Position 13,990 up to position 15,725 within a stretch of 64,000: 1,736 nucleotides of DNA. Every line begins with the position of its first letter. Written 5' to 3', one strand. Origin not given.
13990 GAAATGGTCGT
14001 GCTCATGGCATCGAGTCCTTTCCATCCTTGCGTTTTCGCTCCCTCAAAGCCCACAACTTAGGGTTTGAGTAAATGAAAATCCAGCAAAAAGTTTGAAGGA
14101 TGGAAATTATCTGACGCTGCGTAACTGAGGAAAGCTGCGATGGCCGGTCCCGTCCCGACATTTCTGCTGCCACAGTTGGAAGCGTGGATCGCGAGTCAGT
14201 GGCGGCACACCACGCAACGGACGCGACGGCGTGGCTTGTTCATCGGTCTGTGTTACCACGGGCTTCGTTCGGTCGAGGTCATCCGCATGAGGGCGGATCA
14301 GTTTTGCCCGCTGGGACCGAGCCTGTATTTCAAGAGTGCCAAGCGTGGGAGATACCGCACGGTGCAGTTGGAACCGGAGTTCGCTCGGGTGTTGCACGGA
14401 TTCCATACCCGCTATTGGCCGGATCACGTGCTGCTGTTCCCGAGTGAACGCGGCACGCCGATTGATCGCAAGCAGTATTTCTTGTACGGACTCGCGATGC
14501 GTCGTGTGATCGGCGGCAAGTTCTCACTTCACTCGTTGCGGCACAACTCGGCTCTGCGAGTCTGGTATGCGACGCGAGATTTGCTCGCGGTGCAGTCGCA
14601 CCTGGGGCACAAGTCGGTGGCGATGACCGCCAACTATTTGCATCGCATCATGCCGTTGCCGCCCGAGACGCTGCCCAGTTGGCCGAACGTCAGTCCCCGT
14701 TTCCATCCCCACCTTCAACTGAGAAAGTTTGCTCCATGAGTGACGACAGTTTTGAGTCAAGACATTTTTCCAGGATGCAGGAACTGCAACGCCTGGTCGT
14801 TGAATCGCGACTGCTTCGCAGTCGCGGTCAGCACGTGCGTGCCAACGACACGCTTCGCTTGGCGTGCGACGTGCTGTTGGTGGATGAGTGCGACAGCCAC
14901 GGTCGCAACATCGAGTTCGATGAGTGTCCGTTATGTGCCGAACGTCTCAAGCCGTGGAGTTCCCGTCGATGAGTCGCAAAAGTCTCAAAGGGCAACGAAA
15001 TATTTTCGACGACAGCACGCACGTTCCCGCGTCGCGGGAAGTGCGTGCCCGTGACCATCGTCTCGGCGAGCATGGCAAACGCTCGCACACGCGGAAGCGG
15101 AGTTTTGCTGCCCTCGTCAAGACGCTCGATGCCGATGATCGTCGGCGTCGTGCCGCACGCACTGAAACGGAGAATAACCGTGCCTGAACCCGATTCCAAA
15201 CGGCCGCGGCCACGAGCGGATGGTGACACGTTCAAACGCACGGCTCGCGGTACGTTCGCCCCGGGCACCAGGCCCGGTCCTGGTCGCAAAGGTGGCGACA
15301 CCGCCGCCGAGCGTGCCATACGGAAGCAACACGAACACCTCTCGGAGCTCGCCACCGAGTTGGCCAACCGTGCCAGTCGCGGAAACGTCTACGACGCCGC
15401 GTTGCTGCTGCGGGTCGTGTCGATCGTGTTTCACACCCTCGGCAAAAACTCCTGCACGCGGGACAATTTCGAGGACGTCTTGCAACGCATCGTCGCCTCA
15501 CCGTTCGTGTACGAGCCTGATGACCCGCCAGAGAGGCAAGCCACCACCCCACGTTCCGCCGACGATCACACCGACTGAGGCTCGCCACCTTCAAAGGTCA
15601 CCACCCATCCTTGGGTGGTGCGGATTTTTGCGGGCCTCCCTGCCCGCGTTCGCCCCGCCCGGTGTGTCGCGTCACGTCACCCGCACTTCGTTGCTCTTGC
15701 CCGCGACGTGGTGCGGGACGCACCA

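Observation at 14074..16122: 2.05-kb mini integrative unit: perfect 20-bp direct repeats bracketing a core-domain-less tyrosine recombinase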

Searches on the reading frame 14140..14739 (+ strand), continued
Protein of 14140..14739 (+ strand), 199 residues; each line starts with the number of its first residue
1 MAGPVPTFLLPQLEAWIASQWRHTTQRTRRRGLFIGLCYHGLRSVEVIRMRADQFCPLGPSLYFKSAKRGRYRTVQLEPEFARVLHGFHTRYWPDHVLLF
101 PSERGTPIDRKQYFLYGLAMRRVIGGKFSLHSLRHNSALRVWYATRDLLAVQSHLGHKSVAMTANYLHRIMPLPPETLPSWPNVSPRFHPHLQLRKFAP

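Call 70: find_related_loci(query=A3, collection=viral_contigs, flank=10000)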
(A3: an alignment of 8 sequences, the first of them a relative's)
Query A3 (199 aa) in viral_contigs; peptide patterns used: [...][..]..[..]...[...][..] (x = any residue, [..] = any of these).
89 stretches matched a pattern; 21 encode a relative of the query (tblastn E <= 1e-3); 21 distinct loci.
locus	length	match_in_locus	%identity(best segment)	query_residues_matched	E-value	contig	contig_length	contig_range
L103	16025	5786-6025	39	91-168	1e-9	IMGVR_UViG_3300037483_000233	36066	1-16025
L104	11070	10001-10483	25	30-189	2e-8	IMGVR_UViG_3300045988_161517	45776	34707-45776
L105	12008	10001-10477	25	30-170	3e-7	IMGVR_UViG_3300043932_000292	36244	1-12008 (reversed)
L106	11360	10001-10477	25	30-170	3e-7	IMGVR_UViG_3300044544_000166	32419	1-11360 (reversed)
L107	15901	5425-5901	28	22-170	3e-7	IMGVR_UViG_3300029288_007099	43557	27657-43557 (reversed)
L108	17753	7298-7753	28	29-170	5e-7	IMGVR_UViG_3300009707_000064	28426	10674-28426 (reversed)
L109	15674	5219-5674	27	29-170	9e-7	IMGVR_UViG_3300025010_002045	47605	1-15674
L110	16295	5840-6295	27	29-170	9e-7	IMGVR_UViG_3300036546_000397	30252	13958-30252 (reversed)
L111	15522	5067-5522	27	29-170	2e-6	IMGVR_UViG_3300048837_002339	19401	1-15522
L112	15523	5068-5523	27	29-170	2e-6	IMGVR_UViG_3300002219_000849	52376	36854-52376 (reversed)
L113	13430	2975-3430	27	29-170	1e-6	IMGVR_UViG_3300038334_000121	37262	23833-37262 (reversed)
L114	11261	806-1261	27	29-170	2e-6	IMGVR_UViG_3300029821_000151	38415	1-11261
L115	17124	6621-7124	25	10-166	2e-6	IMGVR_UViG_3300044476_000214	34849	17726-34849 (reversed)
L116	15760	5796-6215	28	41-170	3e-5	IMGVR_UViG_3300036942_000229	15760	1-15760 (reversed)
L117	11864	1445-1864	26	41-170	3e-5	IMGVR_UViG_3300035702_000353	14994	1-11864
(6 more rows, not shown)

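Call 82: list_cluster_members(proteins=[P0007, P0008, P0009, P0010, P0011, P0012, P0013, P0014, P0015, P0016])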
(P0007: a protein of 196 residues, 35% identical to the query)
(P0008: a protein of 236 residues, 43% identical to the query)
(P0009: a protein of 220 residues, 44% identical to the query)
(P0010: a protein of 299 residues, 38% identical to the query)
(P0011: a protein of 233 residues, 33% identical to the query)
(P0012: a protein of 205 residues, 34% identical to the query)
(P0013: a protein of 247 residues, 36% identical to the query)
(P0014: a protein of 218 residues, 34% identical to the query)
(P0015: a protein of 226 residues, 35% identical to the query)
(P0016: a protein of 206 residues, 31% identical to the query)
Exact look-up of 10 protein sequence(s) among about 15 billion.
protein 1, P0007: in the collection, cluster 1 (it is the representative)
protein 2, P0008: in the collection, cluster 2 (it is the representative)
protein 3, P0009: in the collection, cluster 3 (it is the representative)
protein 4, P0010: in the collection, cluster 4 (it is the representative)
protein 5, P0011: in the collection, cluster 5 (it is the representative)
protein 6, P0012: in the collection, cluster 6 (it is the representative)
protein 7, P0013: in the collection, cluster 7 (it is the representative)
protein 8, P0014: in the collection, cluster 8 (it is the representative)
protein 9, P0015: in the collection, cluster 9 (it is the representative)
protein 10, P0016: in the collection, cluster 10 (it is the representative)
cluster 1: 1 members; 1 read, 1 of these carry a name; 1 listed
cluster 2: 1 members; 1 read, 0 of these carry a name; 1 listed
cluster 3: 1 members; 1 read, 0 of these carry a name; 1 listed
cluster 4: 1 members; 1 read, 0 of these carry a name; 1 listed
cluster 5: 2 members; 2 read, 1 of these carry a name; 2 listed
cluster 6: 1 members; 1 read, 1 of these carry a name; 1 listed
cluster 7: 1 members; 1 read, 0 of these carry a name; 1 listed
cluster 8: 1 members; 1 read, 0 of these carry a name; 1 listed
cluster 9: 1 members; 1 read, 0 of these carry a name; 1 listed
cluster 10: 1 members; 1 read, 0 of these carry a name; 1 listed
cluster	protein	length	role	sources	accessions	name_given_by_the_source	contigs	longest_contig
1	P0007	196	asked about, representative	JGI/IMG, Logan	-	integrase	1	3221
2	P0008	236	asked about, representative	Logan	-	-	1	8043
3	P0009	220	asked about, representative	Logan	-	-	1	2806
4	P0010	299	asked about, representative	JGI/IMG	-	-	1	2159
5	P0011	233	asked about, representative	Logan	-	-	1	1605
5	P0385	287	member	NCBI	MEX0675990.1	MAG: tyrosine-type recombinase/integrase [Pirellulales bacterium]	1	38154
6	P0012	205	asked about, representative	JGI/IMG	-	integrase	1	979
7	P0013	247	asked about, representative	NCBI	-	-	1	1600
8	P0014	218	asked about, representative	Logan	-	-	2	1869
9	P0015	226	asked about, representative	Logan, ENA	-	-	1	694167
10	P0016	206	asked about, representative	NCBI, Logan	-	-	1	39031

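Call 83: find_encoding_contigs(protein=P0015, flank=10000, max_places=2)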
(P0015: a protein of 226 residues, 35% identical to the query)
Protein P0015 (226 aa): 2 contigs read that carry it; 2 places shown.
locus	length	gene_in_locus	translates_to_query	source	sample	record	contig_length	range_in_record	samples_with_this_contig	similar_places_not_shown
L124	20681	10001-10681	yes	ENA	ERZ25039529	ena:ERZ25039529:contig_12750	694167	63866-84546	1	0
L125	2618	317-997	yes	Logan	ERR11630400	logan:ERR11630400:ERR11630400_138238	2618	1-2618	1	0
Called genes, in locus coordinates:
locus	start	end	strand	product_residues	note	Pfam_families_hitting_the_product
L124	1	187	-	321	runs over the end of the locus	-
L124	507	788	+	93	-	-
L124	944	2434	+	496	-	PF00069:Pkinase, PF07714:PK_Tyr_Ser-Thr, PF03109:ABC1 (weak)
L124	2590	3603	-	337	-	PF13424:TPR_12 (faint), PF07719:TPR_2 (faint)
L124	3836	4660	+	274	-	-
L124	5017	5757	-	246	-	PF00350:Dynamin_N (faint), PF01926:MMR_HSR1, PF02421:FeoB_N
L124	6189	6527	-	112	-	PF03309:Pan_kinase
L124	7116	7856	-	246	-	PF01018:GTP1_OBG, PF01926:MMR_HSR1, PF02421:FeoB_N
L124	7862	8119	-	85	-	PF01018:GTP1_OBG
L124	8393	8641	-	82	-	PF01016:Ribosomal_L27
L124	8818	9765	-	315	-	-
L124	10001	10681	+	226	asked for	PF00589:Phage_integrase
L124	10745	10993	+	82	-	-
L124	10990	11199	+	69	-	-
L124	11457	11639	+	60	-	-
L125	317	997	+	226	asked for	PF00589:Phage_integrase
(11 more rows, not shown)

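Call 92: list_cluster_members(proteins=[P0003, P0004, P0017, P0019, P0020, P0022, P0023, P0030, P0034, P0036])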
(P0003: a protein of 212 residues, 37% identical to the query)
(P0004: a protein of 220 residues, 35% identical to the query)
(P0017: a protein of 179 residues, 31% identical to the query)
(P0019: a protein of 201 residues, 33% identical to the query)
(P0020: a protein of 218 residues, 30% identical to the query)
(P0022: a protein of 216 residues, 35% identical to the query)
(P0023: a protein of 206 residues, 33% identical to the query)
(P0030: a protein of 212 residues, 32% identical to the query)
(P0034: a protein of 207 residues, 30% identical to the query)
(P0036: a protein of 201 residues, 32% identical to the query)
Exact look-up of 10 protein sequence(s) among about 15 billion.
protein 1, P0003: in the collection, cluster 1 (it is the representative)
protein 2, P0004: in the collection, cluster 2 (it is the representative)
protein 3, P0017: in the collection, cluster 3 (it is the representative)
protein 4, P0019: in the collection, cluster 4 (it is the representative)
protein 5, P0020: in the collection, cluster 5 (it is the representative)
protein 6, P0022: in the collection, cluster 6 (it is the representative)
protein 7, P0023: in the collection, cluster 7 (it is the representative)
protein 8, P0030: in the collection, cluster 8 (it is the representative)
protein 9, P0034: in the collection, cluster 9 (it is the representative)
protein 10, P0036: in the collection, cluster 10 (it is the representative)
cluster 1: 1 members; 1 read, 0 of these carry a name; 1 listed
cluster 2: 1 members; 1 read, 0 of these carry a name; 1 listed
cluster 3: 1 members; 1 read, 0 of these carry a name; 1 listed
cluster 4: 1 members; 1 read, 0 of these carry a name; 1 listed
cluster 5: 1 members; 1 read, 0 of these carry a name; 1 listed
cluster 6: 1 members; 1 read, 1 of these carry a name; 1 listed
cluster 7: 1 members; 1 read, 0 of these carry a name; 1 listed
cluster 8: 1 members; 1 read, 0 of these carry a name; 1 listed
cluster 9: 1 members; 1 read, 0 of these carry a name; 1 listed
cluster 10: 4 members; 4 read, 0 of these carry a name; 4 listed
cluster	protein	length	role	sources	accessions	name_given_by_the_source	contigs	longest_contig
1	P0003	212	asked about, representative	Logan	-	-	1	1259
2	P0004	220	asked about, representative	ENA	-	-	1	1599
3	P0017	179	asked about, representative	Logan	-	-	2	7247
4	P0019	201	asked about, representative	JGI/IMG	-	-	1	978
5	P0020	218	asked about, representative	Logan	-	-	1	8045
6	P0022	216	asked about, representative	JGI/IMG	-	integrase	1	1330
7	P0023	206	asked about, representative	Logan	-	-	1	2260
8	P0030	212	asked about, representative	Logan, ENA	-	-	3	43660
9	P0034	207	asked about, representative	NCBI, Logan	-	-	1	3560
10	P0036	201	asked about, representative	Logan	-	-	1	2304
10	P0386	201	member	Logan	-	-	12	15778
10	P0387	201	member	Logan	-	-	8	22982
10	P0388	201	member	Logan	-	-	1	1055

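Call 94: search_protein_families(library=padloc, proteins=[window:14140-14736:+], max_evalue=0.1)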
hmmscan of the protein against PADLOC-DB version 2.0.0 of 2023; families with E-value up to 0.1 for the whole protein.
window:14140-14736:+ (199 aa): 0 families

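Call 104: search_dna_similar(query=window:14140-14736:+, collection=plasmids, mode=protein, max_evalue=0.000001, max_rows=12)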
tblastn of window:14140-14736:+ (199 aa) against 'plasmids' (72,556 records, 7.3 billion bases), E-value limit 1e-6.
Records with a match: 17; places in all: 17; records where one place covers at least 80% of the query: 0.
Best place of each record, by identity: <60% 17.
By first word of the organism name: Tolypothrix 4; Nostoc 4; Microchaete 2; Trichormus 2; Sphingobium 1; Bradyrhizobium 1; Calothrix 1; Scytonema 1; Aulosira 1.
By predicted mobility (MOB-suite, as given by PLSDB): conjugative 12; mobilizable 4; non-mobilizable 1.
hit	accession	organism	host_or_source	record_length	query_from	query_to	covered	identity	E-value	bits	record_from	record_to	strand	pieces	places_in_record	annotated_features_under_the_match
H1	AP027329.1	Sphingobium sp. TomTYG64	-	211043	41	190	75%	29.4%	5e-7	56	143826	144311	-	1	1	integrase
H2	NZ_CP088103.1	Bradyrhizobium barranii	cell culture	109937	41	190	75%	28.9%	3e-7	57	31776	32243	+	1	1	none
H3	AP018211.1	Calothrix brevissima NIES-22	-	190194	33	170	69%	30.8%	3e-8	60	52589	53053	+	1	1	phage integrase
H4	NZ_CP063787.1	Tolypothrix sp. PCC 7712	Soil sample,soil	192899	33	170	69%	30.8%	3e-8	60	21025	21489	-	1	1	site-specific integrase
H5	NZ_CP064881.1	Tolypothrix sp. PCC 7601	Fresh water sample,Fresh water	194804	33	170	69%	30.8%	3e-8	60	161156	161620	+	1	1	site-specific integrase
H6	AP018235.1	Microchaete diplosiphon NIES-3275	-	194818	33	170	69%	30.8%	3e-8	60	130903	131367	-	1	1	phage integrase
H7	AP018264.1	Scytonema sp. NIES-4073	-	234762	33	170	69%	30.8%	4e-8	60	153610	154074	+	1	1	phage integrase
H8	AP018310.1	Aulosira laxa NIES-50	-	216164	33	170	69%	30.8%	4e-8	59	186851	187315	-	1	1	phage integrase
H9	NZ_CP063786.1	Tolypothrix sp. PCC 7712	Soil sample,soil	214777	33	170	69%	30.8%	5e-8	59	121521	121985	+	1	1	site-specific integrase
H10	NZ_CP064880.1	Tolypothrix sp. PCC 7601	Fresh water sample,Fresh water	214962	33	170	69%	30.8%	5e-8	59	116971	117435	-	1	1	site-specific integrase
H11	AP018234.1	Microchaete diplosiphon NIES-3275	-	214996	33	170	69%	30.8%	5e-8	59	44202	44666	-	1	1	phage integrase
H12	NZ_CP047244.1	Trichormus variabilis 0441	cell culture,thermal spring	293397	33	170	69%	30.8%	5e-8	59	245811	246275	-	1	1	site-specific integrase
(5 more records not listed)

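Call 105: search_dna_similar(query=window:14140-14736:+, collection=phages, mode=protein, max_evalue=0.000001, max_rows=12)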
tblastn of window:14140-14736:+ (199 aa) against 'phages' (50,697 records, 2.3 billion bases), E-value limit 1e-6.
Records with a match: 2; places in all: 2; records where one place covers at least 80% of the query: 0.
Best place of each record, by identity: <60% 2.
By first word of the organism name: Mycobacterium 2.
By host as written in the record: Mycobacterium smegmatis mc#155 1; Mycobacterium abscessus GD43A 1.
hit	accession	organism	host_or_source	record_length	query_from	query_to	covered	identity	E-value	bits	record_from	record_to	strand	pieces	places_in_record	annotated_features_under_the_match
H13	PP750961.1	Mycobacterium phage JustASigh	Mycobacterium smegmatis mc#155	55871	41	167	64%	33.6%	2e-7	56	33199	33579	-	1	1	45: tyrosine integrase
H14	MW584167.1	Mycobacterium phage prophiGD43A-5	Mycobacterium abscessus GD43A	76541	38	166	65%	31.6%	2e-7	56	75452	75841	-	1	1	117: tyrosine integrase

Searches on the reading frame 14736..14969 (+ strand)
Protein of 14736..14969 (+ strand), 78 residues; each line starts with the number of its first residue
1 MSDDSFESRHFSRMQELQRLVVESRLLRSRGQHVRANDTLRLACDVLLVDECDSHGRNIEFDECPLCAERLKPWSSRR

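Call 35: search_protein_families(library=phrogs, proteins=[window:14736-14969:+], max_evalue=0.1)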
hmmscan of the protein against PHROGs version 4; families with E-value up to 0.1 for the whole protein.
window:14736-14969:+ (78 aa): 1 family
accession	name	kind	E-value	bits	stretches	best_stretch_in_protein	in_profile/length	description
phrog_4030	-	unknown function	0.028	15.6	1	39-76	45-82/85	-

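Call 36: search_protein_families(library=ncbifam, proteins=[window:14736-14969:+], max_evalue=0.1)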
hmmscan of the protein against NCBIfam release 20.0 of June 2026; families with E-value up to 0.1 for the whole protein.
window:14736-14969:+ (78 aa): 0 families

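Call 73: search_solved_structures(query=window:14736-14969:+, max_evalue=10)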
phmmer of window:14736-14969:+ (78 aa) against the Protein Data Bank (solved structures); distinct sequences matched with E-value up to 10: 3.
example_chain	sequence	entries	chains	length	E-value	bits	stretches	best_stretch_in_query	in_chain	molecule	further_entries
2byc_A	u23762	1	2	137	0.57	14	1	11-77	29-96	BLUE-LIGHT RECEPTOR OF THE BLUF-FAMILY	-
2l7x_A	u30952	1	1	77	0.6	13.9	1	51-72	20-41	Envelope glycoprotein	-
4f6t_A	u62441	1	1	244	1.9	12.3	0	14-46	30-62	Molybdenum storage protein subunit alpha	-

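Call 94: search_protein_families(library=padloc, proteins=[window:14736-14969:+], max_evalue=0.1)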
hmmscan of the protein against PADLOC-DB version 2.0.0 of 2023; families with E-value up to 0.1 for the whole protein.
window:14736-14969:+ (78 aa): 0 families

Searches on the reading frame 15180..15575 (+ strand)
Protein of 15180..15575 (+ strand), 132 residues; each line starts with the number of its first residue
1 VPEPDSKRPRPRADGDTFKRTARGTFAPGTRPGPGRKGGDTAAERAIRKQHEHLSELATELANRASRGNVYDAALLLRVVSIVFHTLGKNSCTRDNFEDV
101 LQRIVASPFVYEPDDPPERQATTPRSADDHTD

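Call 72: search_solved_structures(query=window:15180-15575:+, max_evalue=10)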
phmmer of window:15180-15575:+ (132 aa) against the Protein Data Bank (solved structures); distinct sequences matched with E-value up to 10: 7.
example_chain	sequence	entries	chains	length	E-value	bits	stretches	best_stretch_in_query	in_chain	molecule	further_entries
8cwy_A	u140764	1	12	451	0.013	18.9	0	50-106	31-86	T32-15-1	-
8cws_A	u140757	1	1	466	0.015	18.6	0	51-106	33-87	F4132-2 Chain A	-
5cwb_A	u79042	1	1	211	0.53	13.6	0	63-106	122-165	Designed helical repeat protein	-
6dzp_T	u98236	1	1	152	1.2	12.5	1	4-52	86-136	50S ribosomal protein L22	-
5o60_T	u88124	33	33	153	1.2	12.5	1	4-52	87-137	50S ribosomal protein L22 | Large ribosomal subunit protein uL22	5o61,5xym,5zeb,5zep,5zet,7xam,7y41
6vfi_A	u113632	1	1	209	5.3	10.4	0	60-107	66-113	O43_dn18A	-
5cwq_A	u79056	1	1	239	9.4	9.6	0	37-100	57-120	Designed helical repeat protein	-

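Call 81: predict_structure(protein=window:15180-15575:+)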
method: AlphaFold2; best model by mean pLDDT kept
length: 132 residues; sequences in the alignment: 1
mean_pLDDT: 57.2   pTM: 0.26
mean pLDDT of the five models: 57.2, 57.1, 56.9, 53.0, 52.5
residues with pLDDT >= 90: 0; 70-90: 5; 50-70: 96; < 50: 31
segments of 3 or more residues with pLDDT < 50: 14-21, 24-26, 30-34, 107-113
pLDDT, mean of each block of 10 residues (from residue 1): 55 47 48 50 66 66 56 61 63 63 55 48 64 58
secondary structure, 60 per line:
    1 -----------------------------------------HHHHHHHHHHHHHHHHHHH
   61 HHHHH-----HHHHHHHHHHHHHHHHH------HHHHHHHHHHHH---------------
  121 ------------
elements in order: H42-65 H71-87 H94-105

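Call 94: search_protein_families(library=padloc, proteins=[window:15180-15575:+], max_evalue=0.1)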
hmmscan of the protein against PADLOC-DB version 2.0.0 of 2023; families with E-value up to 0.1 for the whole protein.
window:15180-15575:+ (132 aa): 0 families
